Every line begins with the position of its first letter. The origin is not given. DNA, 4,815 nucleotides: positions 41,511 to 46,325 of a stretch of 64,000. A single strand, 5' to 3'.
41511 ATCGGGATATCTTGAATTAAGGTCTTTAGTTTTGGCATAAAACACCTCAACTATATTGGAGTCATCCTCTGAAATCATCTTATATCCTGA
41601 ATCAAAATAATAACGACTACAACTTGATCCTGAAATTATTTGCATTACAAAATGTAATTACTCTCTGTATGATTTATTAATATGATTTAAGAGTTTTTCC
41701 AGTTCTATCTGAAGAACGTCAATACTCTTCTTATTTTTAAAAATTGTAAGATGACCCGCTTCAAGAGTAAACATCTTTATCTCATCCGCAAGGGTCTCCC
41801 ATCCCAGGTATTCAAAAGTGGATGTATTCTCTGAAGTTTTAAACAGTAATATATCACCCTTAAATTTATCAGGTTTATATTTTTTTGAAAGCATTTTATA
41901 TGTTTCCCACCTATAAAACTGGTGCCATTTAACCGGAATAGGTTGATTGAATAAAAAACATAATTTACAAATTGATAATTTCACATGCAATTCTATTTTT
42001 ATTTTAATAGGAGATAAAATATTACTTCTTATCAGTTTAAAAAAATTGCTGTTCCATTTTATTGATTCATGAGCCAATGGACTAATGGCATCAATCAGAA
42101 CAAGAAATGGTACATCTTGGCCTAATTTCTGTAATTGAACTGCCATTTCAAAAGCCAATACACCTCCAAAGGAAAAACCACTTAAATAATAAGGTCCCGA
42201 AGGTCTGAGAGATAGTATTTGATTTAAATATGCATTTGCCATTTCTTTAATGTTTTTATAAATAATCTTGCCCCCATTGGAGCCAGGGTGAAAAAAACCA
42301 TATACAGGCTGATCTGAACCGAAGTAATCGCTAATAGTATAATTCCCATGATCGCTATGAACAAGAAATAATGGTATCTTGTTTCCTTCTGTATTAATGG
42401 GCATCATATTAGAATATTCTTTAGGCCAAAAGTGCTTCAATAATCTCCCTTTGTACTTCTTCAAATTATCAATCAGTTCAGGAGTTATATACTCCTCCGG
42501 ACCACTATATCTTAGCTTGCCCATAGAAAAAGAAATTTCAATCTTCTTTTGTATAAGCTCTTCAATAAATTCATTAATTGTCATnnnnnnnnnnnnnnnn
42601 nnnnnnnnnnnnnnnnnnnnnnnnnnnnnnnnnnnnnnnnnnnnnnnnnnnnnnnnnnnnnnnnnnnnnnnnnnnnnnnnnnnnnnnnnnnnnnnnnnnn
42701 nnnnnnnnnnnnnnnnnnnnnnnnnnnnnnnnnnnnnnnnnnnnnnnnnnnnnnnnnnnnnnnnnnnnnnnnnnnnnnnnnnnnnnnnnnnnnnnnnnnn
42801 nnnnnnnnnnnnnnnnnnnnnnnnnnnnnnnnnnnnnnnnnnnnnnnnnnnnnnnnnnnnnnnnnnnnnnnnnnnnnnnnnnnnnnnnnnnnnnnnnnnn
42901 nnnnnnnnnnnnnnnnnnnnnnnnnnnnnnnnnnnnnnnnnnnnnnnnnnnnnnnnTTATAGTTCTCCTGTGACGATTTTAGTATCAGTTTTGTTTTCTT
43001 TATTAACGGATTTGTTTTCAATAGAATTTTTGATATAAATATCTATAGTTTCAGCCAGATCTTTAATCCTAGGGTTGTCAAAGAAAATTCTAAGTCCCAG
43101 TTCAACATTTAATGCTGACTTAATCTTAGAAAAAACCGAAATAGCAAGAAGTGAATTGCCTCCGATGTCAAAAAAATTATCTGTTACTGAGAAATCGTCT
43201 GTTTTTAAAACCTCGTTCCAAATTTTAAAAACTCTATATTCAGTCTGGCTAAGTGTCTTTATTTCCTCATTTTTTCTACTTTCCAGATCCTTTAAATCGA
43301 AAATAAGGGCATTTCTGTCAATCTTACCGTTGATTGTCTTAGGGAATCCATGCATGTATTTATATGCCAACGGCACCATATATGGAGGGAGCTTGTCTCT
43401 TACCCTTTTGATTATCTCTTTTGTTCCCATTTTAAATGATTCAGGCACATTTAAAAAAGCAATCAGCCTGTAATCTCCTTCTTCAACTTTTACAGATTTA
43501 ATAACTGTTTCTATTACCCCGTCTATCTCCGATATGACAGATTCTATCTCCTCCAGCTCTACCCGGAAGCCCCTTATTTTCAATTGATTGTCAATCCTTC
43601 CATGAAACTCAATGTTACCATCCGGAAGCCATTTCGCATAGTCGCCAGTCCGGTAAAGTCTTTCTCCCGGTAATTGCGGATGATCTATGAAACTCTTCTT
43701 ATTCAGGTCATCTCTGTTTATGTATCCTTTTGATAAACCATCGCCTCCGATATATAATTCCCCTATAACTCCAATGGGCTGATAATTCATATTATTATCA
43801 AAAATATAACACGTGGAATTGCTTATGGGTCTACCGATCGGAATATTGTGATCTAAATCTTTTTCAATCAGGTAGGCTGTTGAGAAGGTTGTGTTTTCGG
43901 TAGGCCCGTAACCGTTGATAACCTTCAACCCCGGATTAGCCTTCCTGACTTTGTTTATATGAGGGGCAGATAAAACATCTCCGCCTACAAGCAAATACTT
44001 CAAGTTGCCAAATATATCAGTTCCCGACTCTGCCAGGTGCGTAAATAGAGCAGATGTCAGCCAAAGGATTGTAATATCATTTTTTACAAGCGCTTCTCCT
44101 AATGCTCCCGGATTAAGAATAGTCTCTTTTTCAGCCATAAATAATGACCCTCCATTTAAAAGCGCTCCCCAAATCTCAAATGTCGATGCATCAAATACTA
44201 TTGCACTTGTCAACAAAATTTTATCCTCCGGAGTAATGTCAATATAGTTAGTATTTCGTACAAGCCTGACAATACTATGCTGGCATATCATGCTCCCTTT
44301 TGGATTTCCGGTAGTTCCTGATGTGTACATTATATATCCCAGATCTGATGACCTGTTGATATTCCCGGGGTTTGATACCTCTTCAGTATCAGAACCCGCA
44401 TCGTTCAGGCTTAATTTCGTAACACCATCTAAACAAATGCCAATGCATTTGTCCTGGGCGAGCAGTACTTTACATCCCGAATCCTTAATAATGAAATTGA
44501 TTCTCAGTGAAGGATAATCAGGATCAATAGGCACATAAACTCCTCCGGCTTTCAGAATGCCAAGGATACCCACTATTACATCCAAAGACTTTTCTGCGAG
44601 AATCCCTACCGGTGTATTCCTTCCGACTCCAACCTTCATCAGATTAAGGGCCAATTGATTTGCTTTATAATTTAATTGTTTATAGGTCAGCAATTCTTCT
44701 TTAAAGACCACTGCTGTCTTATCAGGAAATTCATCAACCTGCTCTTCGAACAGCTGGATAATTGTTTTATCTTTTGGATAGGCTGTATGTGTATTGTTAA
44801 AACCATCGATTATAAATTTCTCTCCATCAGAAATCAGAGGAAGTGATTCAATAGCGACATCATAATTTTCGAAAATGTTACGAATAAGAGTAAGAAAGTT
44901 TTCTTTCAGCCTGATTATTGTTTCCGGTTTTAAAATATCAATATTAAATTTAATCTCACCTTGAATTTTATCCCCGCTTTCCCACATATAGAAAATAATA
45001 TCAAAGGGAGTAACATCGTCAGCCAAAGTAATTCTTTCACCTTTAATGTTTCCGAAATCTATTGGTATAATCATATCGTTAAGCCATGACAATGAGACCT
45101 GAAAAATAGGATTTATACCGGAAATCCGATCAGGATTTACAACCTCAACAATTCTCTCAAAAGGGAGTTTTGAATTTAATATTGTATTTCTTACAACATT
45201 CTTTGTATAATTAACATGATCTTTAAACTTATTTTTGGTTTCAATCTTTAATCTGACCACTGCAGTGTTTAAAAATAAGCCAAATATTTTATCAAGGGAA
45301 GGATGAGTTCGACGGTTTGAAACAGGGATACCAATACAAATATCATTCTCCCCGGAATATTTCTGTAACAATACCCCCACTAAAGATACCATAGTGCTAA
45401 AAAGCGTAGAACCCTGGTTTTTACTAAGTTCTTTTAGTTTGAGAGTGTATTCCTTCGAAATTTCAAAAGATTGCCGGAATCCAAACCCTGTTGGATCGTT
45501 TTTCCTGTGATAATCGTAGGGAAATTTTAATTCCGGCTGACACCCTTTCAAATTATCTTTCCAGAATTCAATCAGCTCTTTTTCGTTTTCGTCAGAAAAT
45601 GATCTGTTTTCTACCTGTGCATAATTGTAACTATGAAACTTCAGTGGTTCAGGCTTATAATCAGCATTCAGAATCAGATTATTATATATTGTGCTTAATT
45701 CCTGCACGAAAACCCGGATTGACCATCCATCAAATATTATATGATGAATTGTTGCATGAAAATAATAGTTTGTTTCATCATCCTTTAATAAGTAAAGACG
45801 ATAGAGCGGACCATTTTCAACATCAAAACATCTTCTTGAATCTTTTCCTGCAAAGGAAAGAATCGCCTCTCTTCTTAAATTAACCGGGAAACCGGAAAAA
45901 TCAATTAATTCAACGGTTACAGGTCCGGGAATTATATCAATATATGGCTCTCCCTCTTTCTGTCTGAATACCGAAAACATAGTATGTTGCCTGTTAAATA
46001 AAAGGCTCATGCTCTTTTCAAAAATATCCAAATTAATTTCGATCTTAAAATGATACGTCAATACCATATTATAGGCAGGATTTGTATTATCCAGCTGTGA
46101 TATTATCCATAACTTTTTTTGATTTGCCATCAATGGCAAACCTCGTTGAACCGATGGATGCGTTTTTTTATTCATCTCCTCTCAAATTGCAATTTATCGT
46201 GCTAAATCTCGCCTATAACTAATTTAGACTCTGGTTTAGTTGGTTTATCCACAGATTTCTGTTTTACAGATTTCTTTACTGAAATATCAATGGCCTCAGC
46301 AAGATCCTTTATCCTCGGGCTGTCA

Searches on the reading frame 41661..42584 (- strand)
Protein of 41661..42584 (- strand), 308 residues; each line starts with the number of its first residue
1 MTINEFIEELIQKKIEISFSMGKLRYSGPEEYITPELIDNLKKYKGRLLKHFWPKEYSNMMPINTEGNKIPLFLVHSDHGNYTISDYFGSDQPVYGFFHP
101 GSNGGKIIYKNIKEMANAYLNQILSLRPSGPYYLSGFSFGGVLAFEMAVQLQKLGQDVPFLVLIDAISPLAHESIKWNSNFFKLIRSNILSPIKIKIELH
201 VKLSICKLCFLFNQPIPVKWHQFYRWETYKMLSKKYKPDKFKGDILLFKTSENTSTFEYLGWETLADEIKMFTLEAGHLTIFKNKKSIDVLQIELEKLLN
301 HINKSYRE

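Call 13: search_protein_families(library=pfam, proteins=[window:41661-42584:-], max_evalue=0.01)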
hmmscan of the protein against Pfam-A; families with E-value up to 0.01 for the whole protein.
window:41661-42584:- (308 aa): 3 families
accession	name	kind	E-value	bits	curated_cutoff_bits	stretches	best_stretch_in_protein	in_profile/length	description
PF00975.26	Thioesterase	-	7e-17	62.8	26.4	1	95-169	31-105/226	Thioesterase domain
PF18563.6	TubC_N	-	1.3e-08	35.2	26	1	3-52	1-50/52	TubC N-terminal docking domain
PF00561.26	Abhydrolase_1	-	0.0018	18.4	25.8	1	104-180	47-115/245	alpha/beta hydrolase fold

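Call 45: search_protein_families(library=ncbifam, proteins=[window:41661-42584:-], max_evalue=0.01)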
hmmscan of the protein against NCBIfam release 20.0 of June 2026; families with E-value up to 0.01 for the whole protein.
window:41661-42584:- (308 aa): 2 families
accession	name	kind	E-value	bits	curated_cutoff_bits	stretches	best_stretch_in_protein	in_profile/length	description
NF040607.1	mycolic_Pks13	equivalog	3.7e-15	54.5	2100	1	65-171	1417-1521/1680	polyketide synthase Pks13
NF007605.2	PRK10252.1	equivalog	3.2e-11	41.5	2400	1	71-180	1067-1177/1292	enterobactin non-ribosomal peptide synthetase EntF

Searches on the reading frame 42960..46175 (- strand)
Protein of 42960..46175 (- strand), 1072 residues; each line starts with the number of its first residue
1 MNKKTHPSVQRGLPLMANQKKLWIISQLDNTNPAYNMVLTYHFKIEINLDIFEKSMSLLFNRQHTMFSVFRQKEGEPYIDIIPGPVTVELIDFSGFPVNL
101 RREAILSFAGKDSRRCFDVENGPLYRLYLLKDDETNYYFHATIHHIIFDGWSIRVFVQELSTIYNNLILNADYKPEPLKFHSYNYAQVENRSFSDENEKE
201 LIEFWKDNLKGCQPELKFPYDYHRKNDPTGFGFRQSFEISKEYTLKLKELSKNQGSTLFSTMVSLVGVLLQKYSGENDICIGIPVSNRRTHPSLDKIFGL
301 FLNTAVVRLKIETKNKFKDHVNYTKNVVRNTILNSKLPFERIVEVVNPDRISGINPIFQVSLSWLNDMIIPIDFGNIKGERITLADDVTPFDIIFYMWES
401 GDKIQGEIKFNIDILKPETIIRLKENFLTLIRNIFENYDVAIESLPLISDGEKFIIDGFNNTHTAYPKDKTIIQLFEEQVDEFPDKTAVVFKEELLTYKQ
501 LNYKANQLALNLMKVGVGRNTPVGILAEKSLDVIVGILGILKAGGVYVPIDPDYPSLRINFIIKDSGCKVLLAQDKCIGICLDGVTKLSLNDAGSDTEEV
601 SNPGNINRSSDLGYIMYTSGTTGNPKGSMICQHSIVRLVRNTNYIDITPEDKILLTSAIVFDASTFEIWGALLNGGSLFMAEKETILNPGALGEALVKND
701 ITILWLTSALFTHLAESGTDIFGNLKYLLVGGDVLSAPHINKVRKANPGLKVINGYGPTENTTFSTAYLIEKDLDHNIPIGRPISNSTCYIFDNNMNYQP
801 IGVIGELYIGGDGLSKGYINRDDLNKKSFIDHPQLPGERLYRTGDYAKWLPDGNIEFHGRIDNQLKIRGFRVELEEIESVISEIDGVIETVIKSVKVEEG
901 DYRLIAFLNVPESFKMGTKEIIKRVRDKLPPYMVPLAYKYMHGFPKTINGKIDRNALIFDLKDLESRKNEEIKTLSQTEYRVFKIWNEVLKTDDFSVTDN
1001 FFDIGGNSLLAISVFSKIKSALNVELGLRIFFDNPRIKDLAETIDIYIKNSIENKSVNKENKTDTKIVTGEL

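Call 13: search_protein_families(library=pfam, proteins=[window:42960-46175:-], max_evalue=0.01)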
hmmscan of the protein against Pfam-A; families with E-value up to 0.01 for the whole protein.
window:42960-46175:- (1072 aa): 4 families
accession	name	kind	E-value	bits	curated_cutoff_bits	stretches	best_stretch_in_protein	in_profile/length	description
PF00501.34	AMP-binding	-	5e-80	269.6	29.9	1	476-818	1-383/384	AMP-binding enzyme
PF00668.25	Condensation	-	3.1e-75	254.1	30.6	1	10-453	2-452/456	Condensation domain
PF00550.31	PP-binding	-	1.6e-12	47.9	20.8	1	982-1044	3-67/67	Phosphopantetheine attachment site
PF13193.12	AMP-binding_C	-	8e-07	30.3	24.5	1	876-951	1-76/76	AMP-binding enzyme C-terminal domain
